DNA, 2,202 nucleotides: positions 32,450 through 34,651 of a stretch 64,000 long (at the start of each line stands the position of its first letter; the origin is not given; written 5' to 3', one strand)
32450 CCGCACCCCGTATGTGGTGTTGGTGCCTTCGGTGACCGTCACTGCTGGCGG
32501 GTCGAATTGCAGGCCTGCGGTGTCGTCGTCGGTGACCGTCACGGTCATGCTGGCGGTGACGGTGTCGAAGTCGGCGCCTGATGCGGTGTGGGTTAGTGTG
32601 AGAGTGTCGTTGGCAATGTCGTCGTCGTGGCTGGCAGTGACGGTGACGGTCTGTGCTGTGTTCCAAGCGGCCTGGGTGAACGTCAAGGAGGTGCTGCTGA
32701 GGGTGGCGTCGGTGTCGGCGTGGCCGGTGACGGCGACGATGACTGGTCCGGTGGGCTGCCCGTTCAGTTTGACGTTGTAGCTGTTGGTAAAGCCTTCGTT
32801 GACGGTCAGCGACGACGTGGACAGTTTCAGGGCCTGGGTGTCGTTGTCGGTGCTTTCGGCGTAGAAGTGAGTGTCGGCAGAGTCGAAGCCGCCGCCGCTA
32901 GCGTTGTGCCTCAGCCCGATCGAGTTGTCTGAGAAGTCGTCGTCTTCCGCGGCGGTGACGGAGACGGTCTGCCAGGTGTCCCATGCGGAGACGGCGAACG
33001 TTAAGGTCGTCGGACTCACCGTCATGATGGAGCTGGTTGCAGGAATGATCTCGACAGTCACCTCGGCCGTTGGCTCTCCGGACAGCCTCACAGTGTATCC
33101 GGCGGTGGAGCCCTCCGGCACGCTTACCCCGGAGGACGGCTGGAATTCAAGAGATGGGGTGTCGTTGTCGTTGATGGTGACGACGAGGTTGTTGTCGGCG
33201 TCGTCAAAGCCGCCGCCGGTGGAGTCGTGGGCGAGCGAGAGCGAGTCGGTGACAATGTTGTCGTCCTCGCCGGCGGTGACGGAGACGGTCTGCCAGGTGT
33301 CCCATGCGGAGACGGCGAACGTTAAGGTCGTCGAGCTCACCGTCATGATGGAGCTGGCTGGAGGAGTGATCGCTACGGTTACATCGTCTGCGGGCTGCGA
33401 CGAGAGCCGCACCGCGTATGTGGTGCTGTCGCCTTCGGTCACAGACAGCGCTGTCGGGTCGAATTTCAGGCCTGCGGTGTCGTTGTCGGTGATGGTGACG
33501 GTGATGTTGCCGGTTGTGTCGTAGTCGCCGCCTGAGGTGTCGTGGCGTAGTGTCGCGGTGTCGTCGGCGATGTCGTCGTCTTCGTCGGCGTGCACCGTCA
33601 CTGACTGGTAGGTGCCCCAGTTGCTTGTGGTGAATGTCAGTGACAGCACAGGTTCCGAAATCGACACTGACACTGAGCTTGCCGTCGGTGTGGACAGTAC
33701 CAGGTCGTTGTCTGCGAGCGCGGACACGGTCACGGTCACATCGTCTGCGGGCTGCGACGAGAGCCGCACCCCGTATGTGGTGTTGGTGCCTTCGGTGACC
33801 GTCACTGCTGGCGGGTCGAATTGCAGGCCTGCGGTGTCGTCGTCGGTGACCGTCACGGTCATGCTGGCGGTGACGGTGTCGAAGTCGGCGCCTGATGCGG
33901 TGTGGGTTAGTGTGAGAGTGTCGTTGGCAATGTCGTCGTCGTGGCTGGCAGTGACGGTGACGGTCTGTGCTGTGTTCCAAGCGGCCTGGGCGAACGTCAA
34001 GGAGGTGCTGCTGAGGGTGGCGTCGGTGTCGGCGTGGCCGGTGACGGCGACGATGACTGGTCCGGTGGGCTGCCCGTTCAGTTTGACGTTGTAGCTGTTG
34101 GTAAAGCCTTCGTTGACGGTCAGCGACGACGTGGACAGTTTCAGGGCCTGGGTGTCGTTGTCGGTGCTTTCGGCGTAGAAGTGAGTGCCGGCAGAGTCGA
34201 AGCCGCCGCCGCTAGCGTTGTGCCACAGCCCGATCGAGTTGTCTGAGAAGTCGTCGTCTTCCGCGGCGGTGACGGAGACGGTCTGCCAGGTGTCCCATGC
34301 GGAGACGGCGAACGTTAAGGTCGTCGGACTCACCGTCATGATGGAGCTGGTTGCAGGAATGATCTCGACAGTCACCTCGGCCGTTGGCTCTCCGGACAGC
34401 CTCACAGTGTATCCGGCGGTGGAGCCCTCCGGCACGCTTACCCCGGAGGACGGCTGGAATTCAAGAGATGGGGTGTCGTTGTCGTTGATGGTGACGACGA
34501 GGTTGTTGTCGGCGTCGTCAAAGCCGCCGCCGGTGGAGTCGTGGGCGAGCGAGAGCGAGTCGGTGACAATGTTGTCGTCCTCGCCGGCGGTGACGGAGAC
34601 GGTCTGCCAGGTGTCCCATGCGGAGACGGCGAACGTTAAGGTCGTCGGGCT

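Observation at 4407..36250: Convergent pair of giant SLH-anchored repeat proteins using a possibly undescribed Calx-beta-like unit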

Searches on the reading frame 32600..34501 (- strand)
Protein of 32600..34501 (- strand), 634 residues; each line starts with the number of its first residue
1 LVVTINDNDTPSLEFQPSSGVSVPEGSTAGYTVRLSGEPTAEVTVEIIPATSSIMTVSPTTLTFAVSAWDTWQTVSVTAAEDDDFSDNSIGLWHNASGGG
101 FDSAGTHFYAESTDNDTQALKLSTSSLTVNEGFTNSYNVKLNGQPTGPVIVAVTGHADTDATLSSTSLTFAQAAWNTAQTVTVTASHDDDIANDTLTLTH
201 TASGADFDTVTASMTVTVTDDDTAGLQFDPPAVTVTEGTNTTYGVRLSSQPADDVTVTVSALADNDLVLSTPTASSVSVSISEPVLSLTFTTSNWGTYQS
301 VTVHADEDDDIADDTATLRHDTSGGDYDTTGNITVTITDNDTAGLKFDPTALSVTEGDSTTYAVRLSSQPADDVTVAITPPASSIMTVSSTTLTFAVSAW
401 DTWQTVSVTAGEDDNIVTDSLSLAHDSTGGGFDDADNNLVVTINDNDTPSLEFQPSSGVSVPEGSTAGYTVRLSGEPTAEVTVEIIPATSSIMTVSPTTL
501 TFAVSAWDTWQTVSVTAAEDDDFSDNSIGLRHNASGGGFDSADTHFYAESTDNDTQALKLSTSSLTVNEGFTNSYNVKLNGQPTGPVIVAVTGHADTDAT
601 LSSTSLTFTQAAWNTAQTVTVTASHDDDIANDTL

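Call 7: search_protein_families(library=pfam, proteins=[window:32600-34501:-], max_evalue=0.1)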
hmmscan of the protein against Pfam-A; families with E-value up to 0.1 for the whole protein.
window:32600-34501:- (634 aa): 11 families
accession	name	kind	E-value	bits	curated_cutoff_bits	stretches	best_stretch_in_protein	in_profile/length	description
PF21160.3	PrkC-like_PASTA-like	-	3.6e-09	37.3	27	0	460-480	49-69/74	Serine/threonine protein kinase-like, C-terminal PASTA-like domain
PF17766.7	fn3_6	-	3.6e-05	24.3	26.4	0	31-81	23-73/99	Fibronectin type-III domain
PF13581.12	HATPase_c_2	-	0.0011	19.4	27.4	0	124-163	31-60/127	Histidine kinase-like ATPase domain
PF21426.3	GBS104-like_Ig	-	0.0017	19.6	26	0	545-581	39-75/112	Tip pilin GBS104-like, Ig-like domain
PF00127.26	Copper-bind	-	0.0069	17.2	21.2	0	216-243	3-29/99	Copper binding proteins, plastocyanin/azurin family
PF11388.13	DotA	-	0.011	16.4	25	0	549-583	65-99/105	Phagosome trafficking protein DotA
PF20579.4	LapA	-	0.023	15.5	27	0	234-260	12-38/99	LapA domain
PF12555.13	SteA-like_C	-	0.028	14.9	26.4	0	31-74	7-50/52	SteA-like C-terminal domain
PF07679.22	I-set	-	0.029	14.9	23.7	0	16-44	5-33/90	Immunoglobulin I-set domain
PF07865.16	DUF1652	-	0.07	13.5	23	0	347-379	11-43/67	Protein of unknown function (DUF1652)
PF23194.1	NOMO_5th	-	0.096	13.5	27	0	214-236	54-78/89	NOMO fifth transthyretin-like domain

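Call 9: search_protein_families(library=ncbifam, proteins=[window:32600-34501:-], max_evalue=0.1)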
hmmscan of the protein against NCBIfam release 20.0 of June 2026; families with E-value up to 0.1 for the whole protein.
window:32600-34501:- (634 aa): 1 family
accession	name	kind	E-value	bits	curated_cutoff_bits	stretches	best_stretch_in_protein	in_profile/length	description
TIGR03102.1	halo_cynanin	subfamily_domain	0.017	15.2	93.8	0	211-243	21-54/115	halocyanin domain-containing protein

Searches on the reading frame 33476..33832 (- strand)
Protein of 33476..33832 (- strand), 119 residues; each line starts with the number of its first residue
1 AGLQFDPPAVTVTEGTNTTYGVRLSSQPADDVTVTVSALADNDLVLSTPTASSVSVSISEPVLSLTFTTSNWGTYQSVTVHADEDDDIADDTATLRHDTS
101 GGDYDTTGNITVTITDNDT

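Call 11: search_solved_structures(query=A1, max_evalue=10, show_alignments=3)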
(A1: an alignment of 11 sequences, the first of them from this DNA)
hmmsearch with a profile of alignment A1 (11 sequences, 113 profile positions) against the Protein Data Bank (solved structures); distinct sequences matched with E-value up to 10: 6.
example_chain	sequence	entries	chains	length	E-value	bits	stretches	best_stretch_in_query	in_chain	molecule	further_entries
6fwx_A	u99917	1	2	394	0.004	20.4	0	8-33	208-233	Titin,Titin,Titin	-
2a38_A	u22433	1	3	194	0.48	13.7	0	8-33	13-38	Titin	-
6sdb_A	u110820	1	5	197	0.54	13.5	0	8-33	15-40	Titin,Decorin,Titin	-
1ya5_A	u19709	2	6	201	0.65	13.2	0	8-33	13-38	N2B-TITIN ISOFORM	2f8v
23sg_N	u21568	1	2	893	1.5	12.1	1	15-76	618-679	gp11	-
4uid_A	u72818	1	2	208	8.6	9.6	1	3-55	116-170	SURFACE LAYER PROTEIN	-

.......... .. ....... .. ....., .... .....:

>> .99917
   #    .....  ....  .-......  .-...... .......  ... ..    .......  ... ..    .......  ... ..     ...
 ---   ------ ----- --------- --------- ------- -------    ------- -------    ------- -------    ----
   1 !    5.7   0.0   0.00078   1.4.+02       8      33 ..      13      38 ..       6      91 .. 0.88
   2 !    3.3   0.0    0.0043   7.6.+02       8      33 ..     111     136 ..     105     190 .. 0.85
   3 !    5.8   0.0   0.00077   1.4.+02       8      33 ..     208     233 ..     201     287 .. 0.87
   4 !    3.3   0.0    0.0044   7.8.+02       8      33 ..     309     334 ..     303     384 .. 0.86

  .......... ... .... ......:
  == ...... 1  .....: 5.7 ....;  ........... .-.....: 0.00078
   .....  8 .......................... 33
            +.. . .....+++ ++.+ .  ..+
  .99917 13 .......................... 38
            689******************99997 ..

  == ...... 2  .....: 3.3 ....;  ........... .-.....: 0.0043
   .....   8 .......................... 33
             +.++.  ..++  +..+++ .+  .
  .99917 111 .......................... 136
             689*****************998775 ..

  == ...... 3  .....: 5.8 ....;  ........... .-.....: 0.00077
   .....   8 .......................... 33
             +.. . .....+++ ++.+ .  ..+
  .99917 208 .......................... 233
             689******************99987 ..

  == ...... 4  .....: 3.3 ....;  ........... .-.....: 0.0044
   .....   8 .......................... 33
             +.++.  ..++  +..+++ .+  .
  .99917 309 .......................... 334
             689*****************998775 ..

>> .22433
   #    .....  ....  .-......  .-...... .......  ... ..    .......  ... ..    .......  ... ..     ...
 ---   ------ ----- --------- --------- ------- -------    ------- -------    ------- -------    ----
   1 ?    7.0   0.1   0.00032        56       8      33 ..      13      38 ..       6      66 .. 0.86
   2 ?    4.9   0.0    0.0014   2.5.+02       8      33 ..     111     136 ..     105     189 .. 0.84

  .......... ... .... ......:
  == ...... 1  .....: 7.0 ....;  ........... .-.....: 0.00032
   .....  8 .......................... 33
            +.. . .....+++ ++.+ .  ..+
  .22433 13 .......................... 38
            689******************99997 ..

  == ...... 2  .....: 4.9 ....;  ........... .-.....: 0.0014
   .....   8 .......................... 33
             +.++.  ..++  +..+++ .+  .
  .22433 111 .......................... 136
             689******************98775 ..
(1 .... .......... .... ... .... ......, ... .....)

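Call 17: search_protein_representatives(alignment_id=A1)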
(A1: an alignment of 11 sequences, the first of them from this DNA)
Query: 11 sequences, 113 profile positions. Proteins with E-value up to 0.001 (for the whole library): 19559; up to 1e-10: 11365; up to 1e-30: 4526. The best 150 are listed.
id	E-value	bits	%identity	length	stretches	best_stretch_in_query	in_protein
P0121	0.0e+00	5262.7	-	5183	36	1-113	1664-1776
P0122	0.0e+00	3398.5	-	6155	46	2-112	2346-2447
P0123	0.0e+00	2845.7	-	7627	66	3-113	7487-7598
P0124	0.0e+00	2829.8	-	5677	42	2-113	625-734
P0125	0.0e+00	2559.2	-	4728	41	6-112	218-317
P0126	0.0e+00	2534.7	-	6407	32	2-112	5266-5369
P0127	0.0e+00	2533.2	-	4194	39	2-113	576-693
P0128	0.0e+00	2497.3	-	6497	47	2-112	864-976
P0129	0.0e+00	2363.8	-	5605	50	2-112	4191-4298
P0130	0.0e+00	2330.6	-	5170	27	2-112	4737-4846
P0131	0.0e+00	2303.6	-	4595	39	2-113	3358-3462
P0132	0.0e+00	2275.2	-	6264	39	2-113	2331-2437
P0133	0.0e+00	2246.8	-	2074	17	1-113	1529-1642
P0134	0.0e+00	2226.2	-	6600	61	2-112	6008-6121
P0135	0.0e+00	2143.2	-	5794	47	2-112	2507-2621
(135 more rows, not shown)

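Call 23: find_encoding_contigs(protein=P0121, flank=10000, max_places=4)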
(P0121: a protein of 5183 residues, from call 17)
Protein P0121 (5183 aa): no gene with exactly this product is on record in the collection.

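Call 27: predict_structure(alignment_id=A2)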
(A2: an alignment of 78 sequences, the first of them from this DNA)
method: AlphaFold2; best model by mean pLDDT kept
length: 119 residues; sequences in the alignment: 78
mean_pLDDT: 94.2   pTM: 0.86
mean pLDDT of the five models: 94.2, 94.1, 93.7, 93.0, 90.9
residues with pLDDT >= 90: 99; 70-90: 18; 50-70: 2; < 50: 0
segments of 3 or more residues with pLDDT < 50: none
pLDDT, mean of each block of 10 residues (from residue 1): 96 98 98 95 90 79 94 98 95 96 96 95
secondary structure, 60 per line:
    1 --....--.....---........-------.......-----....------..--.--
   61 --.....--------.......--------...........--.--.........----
elements in order: E3-6 E9-13 E17-24 E32-38 E44-47 E63-67 E76-82 E91-101 E107-115

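Call 29: fold_search(model_id=the predicted structure, library=pdb)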
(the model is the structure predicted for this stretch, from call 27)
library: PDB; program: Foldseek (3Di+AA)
matches with E <= 10: 1930; with E <= 0.001: 12
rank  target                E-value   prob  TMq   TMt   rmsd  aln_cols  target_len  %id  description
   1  8dkw_P                2.0e-04  1.00  0.51  0.21   7.9       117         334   16  Cryo-EM structure of cystinosin N288K mutant in a cytosol-open state at pH5.0 (released 2022-09-21)
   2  6fq0_A                4.5e-04  1.00  0.61  0.37   9.3       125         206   11  Crystal structure of the CsuC-CsuA/B chaperone-subunit preassembly complex of the archaic chaperone-usher Csu pili of  (released 2018-09-26)
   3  8dke_P                4.5e-04  1.00  0.55  0.22   6.1       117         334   17  Cryo-EM structure of cystinosin in a cytosol-open state (released 2022-09-21)
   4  8p4l_A                5.0e-04  1.00  0.47  0.13   8.8       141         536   10  Beta-N-acetylgalactosaminidase from Niabella aurantiaca (released 2024-01-17)
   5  9fh8_H                5.3e-04  1.00  0.45  0.22   7.9       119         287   12  Crystal structure of the SPD-2 domain of Apis dorsata CEP192 (released 2025-03-26)
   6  3rb7_G                5.6e-04  1.00  0.58  0.31   4.0       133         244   14  Crystal structure of CBD12 from CALX1.2 (released 2011-11-02)
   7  6fqa_C                6.2e-04  1.00  0.62  0.34   9.2       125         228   11  Crystal structure of the CsuC-CsuA/B chaperone-subunit preassembly complex of the archaic chaperone-usher Csu pili of  (released 2018-09-26)
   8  6fjy_A                6.6e-04  1.00  0.59  0.35   9.3       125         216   11  Crystal structure of CsuC-CsuE chaperone-tip adhesion subunit pre-assembly complex from archaic chaperone-usher Csu pi (released 2018-05-16)
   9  5fr0                  8.1e-04  1.00  0.43  0.12   8.3       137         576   10  The details of glycolipid glycan hydrolysis by the structural analysis of a family 123 glycoside hydrolase from Clostrid (released 2016-03-30)
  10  3bik_B                9.0e-04  1.00  0.44  0.45   9.6       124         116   14  Crystal Structure of the PD-1/PD-L1 Complex (released 2008-02-26)
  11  4hji_B                9.5e-04  1.00  0.51  0.42   8.6       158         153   15  Structure of the CooA pilin subunit from enterotoxigenic Escherichia coli (released 2012-12-19)
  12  5fqg_A                1.0e-03  1.00  0.44  0.12   7.9       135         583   10  The details of glycolipid glycan hydrolysis by the structural analysis of a family 123 glycoside hydrolase from Clostr (released 2016-03-30)
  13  2ber                  1.4e-03  1.00  0.45  0.12   7.4       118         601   15  Y370G Active Site Mutant of the Sialidase from Micromonospora viridifaciens in complex with beta-Neu5Ac (sialic acid). (released 2005-04-04)
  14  5fqe_A                1.4e-03  1.00  0.43  0.12   8.3       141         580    8  The details of glycolipid glycan hydrolysis by the structural analysis of a family 123 glycoside hydrolase from Clostr (released 2016-03-30)
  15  3hrz_B                1.4e-03  1.00  0.40  0.24   8.7       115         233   10  Cobra Venom Factor (CVF) in complex with human factor B (released 2009-07-07)
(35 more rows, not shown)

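Call 36: search_protein_families(library=pfam, alignment_id=A2, max_evalue=0.1)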
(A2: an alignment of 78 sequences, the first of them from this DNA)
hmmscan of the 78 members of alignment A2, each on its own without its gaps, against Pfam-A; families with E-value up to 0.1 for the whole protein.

A. member 1, seq(119 aa): 2 families
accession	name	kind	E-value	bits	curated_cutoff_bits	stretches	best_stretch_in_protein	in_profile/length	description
PF15527.11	Ntox22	-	0.016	15.7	25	1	6-56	38-87/129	Bacterial toxin 22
PF20579.4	LapA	-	0.036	14.9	27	1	11-37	12-38/99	LapA domain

B. families by the number of members that match (of 78 scanned): 57 families (the first 25 are shown)
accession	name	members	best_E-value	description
PF20579.4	LapA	28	1.6e-05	LapA domain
PF17766.7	fn3_6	24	2e-05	Fibronectin type-III domain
PF16341.10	DUF4971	8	0.0017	Domain of unknown function (DUF4971)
PF25312.1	Allergen_Asp_f_4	4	0.0014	Allergen Asp f 4-like domain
PF13927.12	Ig_3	4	0.0018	Immunoglobulin domain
PF13004.13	BACON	4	0.0078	Putative binding domain, N-terminal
PF14016.12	DUF4232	3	0.011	Domain of unknown function (DUF4232)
PF12019.13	GspH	2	0.00074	Type II transport protein GspH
PF23619.1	Ig_VWA7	2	0.0069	VWA7 Ig-like domain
PF20682.3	Hanta_Gc_C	2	0.014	Hantavirus glycoprotein Gc, C-terminal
PF08522.16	BT_3987-like_N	2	0.014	BT_3987-like, N-terminal domain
PF06280.18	fn3_5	2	0.016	Fn3-like domain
PF02368.24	Big_2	2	0.025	Bacterial Ig-like domain (group 2)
PF18657.6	YDG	2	0.035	YDG domain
PF12892.13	FctA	2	0.04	Spy0128-like isopeptide containing domain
PF03160.20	Calx-beta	1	0.0028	Calx-beta domain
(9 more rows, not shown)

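Call 45: find_related_loci(query=A1, collection=genome_contigs, flank=1000)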
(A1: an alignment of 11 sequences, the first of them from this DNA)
Query A1 (119 aa) in genome_contigs; peptide patterns used: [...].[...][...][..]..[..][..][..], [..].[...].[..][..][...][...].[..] (x = any residue, [..] = any of these).
593 stretches matched a pattern (row limit reached: there are more); 478 encode a relative of the query (tblastn E <= 1e-3); the best 80 are kept; 79 distinct loci.
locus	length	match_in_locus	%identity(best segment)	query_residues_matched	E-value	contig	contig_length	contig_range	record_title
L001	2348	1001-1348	53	1-118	3e-27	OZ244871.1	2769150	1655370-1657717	MAG: Pseudomonadales bacterium isolate e7b33f77-13e6-4bdf-9143-5aa37bb5e468 genome assembly, chromosome: 1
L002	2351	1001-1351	53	1-119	1e-26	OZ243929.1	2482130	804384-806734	MAG: Gammaproteobacteria bacterium isolate 72789958-d242-401e-9354-60f4c1901bcd genome assembly, chromosome: 1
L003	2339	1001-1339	52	2-118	8e-26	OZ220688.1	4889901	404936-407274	MAG: Thermoanaerobaculia bacterium isolate 17c936d4-adfa-4882-ba3e-7fd0bc385902 genome assembly, chromosome: 1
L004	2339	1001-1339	52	2-118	8e-26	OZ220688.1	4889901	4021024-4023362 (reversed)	MAG: Thermoanaerobaculia bacterium isolate 17c936d4-adfa-4882-ba3e-7fd0bc385902 genome assembly, chromosome: 1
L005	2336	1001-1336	49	2-119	4e-25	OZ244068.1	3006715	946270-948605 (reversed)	MAG: Vicinamibacteria bacterium isolate 171d4372-a0b6-4c87-835a-0c0263473d05 genome assembly, chromosome: 1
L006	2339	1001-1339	50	2-119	6e-25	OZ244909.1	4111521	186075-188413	MAG: Gammaproteobacteria bacterium isolate 65a4ee37-1510-4f8e-b45e-f596b5c8a458 genome assembly, chromosome: 1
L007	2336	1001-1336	48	2-119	1e-24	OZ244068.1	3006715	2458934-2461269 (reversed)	MAG: Vicinamibacteria bacterium isolate 171d4372-a0b6-4c87-835a-0c0263473d05 genome assembly, chromosome: 1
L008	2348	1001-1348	52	2-119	1e-24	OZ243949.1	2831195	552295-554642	MAG: Pseudomonadales bacterium isolate 6a9d30c4-610e-41ea-afb2-95b8402403d3 genome assembly, chromosome: 1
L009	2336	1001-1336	49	2-119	7e-24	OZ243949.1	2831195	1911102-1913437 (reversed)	MAG: Pseudomonadales bacterium isolate 6a9d30c4-610e-41ea-afb2-95b8402403d3 genome assembly, chromosome: 1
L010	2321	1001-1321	49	8-118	1e-22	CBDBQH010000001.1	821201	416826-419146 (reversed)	MAG: Candidatus Poriferihabitaceae bacterium isolate 3f4a3f71-dd35-4c24-bd49-5cea3e77eff4 genome assembly, contig: conti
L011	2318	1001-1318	45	1-119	4e-22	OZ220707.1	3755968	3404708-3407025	MAG: Rhodothermales bacterium isolate 73463979-71cf-475a-bf3e-fc0c682d52d1 genome assembly, chromosome: 1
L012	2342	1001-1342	47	6-118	3e-22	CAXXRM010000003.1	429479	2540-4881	MAG: Dehalococcoidia bacterium isolate 5e124f62-d7b0-4653-a383-4a8a36dfad8c genome assembly, contig: contig_3, whole gen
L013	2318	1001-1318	52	1-118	5e-22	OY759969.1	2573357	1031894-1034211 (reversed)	MAG: Gammaproteobacteria bacterium isolate d7a9a2da-7f06-464b-9d30-da8db92f0b98 genome assembly, chromosome: 1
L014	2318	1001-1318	43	1-119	1e-21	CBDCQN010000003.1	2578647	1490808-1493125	MAG: Dehalococcoidia bacterium isolate 997938ad-5f2c-4502-9bad-db81906396c3 genome assembly, contig: contig_3, whole gen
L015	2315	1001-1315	45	2-119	1e-21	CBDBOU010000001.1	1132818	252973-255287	MAG: Vicinamibacterales bacterium isolate 2866737b-c32a-4dfb-a915-985df9d893ca genome assembly, contig: contig_1, whole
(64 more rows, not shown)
